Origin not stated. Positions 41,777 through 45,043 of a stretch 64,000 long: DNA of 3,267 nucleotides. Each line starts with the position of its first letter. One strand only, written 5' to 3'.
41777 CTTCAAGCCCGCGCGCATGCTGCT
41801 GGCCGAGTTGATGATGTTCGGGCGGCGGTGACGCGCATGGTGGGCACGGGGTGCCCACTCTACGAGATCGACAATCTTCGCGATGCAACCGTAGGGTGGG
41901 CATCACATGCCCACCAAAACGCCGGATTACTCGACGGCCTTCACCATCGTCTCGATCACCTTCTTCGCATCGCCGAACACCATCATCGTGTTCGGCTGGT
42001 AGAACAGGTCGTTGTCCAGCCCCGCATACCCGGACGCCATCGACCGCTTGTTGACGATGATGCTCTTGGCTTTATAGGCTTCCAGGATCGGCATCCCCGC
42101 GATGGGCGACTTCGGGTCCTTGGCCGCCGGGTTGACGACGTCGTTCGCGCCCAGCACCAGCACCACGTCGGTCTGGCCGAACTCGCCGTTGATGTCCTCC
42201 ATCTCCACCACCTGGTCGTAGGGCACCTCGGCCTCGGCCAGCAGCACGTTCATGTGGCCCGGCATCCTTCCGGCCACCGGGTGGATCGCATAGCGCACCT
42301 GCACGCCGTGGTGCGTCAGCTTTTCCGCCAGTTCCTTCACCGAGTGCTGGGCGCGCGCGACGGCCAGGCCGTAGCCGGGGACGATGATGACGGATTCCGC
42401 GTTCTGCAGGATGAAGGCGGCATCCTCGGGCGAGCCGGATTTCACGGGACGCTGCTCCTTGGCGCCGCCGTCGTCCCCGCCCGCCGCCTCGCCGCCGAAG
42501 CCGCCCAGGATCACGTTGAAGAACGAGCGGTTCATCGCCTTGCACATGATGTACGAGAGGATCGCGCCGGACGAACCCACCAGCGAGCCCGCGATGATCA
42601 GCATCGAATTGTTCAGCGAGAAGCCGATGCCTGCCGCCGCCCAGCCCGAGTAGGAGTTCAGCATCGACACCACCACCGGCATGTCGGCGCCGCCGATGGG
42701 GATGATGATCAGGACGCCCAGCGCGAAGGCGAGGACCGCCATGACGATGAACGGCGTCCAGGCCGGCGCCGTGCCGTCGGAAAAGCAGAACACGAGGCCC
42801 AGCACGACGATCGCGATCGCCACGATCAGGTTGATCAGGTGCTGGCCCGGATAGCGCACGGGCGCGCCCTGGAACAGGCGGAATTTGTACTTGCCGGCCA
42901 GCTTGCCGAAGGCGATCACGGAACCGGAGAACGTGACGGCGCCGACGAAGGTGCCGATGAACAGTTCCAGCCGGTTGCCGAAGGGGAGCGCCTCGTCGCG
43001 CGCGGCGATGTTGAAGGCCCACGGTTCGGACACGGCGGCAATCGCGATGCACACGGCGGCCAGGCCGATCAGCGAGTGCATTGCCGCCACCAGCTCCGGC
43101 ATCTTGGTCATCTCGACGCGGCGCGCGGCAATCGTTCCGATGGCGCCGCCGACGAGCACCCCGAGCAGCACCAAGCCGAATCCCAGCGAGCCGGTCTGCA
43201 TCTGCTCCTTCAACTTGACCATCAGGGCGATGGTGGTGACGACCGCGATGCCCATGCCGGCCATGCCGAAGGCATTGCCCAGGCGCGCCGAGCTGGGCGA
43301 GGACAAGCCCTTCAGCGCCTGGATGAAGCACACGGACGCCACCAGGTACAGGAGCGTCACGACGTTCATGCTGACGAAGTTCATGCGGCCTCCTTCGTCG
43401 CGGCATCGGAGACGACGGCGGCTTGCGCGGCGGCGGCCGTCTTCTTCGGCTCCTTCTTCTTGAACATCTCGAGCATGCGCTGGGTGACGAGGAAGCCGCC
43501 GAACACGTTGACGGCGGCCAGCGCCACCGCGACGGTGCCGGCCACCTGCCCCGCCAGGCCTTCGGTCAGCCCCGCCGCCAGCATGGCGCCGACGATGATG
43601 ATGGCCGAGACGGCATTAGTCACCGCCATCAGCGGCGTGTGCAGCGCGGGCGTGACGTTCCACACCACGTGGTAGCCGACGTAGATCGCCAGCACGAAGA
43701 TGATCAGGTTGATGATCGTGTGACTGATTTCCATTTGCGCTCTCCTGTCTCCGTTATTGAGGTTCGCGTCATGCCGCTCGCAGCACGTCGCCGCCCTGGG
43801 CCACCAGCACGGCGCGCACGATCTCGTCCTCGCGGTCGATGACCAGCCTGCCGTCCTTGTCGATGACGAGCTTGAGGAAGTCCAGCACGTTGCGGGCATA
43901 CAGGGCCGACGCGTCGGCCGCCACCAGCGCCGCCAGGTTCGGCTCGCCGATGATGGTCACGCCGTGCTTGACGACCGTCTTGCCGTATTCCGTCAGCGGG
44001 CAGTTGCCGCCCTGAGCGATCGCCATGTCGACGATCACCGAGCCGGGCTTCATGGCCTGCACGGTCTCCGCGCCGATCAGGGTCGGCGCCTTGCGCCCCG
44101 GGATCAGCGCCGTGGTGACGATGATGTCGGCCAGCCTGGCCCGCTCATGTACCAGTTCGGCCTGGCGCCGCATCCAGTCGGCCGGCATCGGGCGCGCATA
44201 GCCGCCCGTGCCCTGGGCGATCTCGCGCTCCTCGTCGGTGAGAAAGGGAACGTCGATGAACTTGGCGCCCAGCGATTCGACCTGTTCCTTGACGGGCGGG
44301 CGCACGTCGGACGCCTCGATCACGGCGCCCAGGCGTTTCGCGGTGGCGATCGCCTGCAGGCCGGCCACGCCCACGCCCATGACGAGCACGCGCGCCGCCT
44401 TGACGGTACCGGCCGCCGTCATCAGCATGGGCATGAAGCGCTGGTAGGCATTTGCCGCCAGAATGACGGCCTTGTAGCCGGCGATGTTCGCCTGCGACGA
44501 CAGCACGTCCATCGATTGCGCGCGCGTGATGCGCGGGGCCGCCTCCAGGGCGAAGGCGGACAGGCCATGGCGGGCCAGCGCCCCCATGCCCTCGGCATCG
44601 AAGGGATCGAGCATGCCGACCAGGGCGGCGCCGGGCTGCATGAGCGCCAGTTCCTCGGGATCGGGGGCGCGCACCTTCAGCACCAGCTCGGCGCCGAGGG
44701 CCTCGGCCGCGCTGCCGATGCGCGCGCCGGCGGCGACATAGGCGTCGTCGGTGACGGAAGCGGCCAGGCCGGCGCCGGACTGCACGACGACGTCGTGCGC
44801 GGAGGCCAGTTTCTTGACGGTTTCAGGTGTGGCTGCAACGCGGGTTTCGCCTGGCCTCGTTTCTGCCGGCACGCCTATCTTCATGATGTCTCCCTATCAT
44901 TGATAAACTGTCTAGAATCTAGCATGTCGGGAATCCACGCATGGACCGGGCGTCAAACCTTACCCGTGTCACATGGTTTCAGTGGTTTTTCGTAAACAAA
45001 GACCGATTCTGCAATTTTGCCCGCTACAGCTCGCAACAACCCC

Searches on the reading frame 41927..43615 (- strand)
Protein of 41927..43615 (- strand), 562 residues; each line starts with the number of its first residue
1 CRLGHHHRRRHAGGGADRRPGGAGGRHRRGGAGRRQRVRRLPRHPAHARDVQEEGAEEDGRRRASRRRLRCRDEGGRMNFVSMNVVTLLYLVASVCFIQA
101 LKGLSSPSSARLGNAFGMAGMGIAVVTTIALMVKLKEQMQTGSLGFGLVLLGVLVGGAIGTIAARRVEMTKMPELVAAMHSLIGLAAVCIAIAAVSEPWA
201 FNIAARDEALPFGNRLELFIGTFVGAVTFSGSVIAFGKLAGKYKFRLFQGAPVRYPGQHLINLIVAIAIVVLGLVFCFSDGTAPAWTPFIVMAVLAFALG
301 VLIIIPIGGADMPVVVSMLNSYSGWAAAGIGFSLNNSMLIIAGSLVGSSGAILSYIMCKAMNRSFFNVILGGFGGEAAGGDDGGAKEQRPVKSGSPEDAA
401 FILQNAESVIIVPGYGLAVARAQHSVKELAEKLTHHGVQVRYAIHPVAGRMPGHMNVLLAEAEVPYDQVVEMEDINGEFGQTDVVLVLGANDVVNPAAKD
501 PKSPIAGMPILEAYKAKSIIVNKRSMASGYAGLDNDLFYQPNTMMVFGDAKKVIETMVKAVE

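Call 51: search_protein_families(library=pfam, proteins=[window:41927-43615:-], max_evalue=0.00001)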
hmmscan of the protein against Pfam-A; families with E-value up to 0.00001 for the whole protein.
window:41927-43615:- (562 aa): 1 family
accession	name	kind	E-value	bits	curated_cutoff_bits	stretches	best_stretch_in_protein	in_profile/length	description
PF02233.22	PNTB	-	3.3e-190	633.3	31.7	1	87-559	2-455/456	NAD(P) transhydrogenase beta subunit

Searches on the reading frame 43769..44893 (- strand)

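Call 51: search_protein_families(library=pfam, proteins=[window:43769-44893:-], max_evalue=0.00001)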
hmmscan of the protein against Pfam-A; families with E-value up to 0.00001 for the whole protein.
window:43769-44893:- (374 aa): 2 families
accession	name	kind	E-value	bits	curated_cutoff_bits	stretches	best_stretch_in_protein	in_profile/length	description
PF01262.27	AlaDh_PNT_C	-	8.1e-66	221.9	23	1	142-371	1-212/214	Alanine dehydrogenase/PNT, C-terminal domain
PF05222.21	AlaDh_PNT_N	-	3.5e-39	134.6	30.4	1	7-138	1-136/136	Alanine dehydrogenase/PNT, N-terminal domain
